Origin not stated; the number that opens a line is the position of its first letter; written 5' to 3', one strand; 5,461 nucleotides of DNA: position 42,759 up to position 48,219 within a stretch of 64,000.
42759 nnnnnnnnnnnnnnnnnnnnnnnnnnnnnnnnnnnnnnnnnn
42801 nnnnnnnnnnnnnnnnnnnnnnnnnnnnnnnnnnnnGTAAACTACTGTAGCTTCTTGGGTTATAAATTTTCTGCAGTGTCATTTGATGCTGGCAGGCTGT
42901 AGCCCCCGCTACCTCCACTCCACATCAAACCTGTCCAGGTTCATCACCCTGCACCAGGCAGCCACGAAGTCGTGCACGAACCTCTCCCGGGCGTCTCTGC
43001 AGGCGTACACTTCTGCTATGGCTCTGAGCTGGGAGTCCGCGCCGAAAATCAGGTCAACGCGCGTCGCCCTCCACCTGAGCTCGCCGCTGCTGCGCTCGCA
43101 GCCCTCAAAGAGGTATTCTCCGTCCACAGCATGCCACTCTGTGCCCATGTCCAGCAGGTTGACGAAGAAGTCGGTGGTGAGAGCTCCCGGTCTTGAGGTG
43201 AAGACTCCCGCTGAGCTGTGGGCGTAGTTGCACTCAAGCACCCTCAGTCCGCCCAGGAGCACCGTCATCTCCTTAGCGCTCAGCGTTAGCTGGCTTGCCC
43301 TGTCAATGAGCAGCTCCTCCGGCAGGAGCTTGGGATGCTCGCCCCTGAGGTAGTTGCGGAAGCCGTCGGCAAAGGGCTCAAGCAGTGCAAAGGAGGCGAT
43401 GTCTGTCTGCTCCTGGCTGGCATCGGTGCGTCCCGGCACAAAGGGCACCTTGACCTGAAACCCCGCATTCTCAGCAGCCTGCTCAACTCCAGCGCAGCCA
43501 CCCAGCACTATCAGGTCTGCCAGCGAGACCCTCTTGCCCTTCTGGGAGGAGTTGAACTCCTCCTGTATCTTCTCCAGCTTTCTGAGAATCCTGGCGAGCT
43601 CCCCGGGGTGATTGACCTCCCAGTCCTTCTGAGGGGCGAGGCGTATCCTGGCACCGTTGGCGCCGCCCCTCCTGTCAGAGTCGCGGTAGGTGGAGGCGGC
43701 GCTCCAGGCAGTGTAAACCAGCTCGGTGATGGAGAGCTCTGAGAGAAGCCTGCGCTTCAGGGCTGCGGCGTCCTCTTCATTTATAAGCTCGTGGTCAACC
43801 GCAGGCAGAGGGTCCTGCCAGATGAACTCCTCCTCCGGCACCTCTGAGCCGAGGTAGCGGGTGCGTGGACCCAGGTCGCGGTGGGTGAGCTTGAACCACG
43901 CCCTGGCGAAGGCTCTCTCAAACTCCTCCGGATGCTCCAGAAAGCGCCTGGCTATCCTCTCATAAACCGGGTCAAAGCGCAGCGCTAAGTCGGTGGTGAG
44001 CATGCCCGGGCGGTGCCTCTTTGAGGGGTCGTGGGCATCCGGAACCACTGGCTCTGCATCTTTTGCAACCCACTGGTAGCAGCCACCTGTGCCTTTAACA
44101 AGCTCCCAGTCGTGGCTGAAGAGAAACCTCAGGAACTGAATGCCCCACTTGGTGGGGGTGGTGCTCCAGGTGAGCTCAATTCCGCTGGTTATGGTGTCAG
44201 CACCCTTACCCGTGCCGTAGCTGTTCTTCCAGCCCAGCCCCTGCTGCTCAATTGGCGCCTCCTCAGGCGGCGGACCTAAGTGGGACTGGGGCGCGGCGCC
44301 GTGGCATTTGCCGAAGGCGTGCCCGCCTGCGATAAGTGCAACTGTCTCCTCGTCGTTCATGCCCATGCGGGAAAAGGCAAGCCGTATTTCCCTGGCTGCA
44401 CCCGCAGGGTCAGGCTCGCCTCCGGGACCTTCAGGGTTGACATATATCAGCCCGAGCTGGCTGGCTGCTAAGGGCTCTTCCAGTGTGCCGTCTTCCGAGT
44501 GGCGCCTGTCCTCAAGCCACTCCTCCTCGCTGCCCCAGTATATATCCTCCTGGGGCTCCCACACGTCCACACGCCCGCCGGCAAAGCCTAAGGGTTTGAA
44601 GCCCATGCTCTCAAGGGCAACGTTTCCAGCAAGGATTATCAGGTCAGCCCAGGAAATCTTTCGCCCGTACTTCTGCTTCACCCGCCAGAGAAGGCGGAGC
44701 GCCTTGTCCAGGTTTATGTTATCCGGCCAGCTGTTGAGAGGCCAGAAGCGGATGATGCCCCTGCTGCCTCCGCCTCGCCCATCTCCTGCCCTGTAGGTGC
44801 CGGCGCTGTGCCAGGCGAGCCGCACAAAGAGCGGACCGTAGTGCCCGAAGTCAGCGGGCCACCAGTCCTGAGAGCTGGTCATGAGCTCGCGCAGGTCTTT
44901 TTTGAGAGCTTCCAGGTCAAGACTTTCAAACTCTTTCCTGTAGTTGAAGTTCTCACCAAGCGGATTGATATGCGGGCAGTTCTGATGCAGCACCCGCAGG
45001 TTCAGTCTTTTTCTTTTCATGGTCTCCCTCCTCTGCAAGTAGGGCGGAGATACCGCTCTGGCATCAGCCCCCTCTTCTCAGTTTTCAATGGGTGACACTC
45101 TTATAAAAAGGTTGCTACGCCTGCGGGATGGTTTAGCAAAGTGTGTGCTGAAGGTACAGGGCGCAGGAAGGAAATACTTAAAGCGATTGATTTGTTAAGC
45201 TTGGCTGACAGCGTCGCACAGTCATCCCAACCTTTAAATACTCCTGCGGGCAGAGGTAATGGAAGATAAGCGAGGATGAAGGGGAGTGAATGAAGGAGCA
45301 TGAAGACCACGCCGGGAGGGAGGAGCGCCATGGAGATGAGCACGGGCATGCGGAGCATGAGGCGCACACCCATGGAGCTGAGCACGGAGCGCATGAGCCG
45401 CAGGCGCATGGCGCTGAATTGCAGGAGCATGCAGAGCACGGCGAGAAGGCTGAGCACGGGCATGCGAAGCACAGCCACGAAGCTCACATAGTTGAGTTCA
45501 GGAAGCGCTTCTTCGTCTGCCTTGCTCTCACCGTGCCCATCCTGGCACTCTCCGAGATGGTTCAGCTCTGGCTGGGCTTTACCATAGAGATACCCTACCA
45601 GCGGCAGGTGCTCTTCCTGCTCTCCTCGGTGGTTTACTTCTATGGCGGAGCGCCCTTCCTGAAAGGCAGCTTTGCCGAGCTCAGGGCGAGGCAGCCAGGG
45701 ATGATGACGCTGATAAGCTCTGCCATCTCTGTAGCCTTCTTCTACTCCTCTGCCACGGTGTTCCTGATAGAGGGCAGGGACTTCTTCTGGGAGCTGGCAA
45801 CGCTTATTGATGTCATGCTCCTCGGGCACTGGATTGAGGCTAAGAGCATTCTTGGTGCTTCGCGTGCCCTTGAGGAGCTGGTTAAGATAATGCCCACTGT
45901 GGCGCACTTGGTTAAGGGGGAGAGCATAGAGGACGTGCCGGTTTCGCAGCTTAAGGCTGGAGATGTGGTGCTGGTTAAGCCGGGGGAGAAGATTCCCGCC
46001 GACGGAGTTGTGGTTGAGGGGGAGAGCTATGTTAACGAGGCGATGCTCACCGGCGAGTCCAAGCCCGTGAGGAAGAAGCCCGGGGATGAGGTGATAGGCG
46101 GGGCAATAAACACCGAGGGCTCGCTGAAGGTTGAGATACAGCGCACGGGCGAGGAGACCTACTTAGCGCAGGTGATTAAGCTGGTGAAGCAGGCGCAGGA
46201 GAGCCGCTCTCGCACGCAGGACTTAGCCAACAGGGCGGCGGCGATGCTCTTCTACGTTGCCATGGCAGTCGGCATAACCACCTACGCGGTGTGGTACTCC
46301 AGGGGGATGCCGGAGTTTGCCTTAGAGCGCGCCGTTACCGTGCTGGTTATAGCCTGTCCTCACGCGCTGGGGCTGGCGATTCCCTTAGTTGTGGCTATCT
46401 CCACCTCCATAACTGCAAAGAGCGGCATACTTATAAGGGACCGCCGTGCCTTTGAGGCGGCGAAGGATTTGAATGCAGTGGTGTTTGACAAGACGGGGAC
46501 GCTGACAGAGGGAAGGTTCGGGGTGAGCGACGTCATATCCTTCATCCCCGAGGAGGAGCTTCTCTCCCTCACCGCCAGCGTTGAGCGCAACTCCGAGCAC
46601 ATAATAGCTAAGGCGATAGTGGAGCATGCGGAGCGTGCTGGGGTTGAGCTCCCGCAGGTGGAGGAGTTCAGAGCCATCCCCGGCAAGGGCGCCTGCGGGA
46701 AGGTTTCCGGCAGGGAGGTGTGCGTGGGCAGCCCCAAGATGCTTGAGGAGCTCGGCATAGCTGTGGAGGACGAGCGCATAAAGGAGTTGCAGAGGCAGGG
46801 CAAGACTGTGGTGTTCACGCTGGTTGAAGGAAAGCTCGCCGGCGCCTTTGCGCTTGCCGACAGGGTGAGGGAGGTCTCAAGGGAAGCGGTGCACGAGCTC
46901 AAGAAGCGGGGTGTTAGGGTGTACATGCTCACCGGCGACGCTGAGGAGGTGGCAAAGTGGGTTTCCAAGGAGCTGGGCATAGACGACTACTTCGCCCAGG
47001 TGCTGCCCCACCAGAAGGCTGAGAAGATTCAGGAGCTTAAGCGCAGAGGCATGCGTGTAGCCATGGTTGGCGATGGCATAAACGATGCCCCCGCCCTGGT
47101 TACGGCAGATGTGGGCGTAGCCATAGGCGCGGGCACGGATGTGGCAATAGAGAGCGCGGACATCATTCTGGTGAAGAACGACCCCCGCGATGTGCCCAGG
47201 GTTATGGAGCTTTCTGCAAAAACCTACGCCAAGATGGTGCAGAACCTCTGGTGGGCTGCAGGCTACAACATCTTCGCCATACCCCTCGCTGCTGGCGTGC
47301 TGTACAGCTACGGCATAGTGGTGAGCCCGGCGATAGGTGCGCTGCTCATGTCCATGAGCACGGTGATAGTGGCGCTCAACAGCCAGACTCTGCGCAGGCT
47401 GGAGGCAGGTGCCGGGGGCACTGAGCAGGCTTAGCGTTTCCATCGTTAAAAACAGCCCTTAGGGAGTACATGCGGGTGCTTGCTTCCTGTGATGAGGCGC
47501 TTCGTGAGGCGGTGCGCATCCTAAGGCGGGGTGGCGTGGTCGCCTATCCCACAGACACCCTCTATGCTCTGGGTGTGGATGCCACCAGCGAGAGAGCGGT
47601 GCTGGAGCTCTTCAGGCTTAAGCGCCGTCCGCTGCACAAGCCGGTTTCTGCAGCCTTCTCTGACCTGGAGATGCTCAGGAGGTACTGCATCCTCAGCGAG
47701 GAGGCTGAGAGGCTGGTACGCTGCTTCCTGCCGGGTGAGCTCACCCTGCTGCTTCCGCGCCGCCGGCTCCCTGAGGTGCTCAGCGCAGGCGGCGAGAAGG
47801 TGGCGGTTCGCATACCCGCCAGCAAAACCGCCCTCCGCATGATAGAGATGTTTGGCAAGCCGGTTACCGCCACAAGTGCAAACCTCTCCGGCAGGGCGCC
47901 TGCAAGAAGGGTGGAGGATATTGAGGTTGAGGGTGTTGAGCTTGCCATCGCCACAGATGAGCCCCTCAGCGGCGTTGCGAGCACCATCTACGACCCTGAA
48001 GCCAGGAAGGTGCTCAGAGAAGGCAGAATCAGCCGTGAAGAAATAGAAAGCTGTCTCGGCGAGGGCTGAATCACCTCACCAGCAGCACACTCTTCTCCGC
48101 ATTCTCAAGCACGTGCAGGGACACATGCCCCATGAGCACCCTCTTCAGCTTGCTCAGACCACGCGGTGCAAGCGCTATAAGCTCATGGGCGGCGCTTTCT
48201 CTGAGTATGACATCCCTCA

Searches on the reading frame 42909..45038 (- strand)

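Call 50: search_protein_families(library=pfam, proteins=[window:42909-45038:-], max_evalue=0.000001)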
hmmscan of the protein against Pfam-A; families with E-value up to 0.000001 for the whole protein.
window:42909-45038:- (709 aa): 1 family
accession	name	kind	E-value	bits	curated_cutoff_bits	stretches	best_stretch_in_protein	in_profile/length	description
PF00141.28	peroxidase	-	1.8e-68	231.3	27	2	64-367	12-235/237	Peroxidase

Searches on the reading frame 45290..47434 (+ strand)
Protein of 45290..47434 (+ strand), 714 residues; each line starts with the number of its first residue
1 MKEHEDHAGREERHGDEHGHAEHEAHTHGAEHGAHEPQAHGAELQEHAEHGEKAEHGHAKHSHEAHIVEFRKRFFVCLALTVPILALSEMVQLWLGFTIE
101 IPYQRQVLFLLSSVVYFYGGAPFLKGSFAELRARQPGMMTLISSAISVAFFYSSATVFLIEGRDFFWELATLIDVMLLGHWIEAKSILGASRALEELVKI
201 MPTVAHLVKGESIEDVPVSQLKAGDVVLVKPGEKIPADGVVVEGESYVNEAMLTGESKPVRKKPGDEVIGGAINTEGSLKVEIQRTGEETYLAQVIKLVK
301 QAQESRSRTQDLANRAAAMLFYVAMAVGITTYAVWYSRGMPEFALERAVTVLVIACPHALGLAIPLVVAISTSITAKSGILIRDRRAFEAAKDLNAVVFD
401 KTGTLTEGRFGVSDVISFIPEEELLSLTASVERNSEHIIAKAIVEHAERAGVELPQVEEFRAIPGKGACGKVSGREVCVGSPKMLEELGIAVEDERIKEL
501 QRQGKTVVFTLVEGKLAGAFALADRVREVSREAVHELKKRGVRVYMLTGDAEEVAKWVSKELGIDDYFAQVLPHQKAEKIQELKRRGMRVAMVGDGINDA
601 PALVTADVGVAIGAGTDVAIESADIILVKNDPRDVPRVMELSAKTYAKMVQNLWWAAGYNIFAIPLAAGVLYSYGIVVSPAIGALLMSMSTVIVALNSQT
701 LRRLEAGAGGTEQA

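Call 50: search_protein_families(library=pfam, proteins=[window:45290-47434:+], max_evalue=0.000001)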
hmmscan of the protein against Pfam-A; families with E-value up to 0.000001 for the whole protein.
window:45290-47434:+ (714 aa): 3 families
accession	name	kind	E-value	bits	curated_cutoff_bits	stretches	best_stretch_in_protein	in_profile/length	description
PF00122.25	E1-E2_ATPase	-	3.1e-55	186.9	28.1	1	201-377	3-180/181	E1-E2 ATPase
PF00702.32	Hydrolase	-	7e-38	131.4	26.4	1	395-606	2-190/191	haloacid dehalogenase-like hydrolase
PF08282.18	Hydrolase_3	-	7.1e-07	29.6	20.9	0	582-631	198-247/255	haloacid dehalogenase-like hydrolase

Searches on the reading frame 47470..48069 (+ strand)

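Call 50: search_protein_families(library=pfam, proteins=[window:47470-48069:+], max_evalue=0.000001)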
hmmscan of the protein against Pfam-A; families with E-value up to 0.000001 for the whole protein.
window:47470-48069:+ (199 aa): 1 family
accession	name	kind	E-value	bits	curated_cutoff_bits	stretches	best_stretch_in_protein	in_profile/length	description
PF01300.24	Sua5_yciO_yrdC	-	4.4e-47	160.3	25.1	1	17-185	2-178/178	Telomere recombination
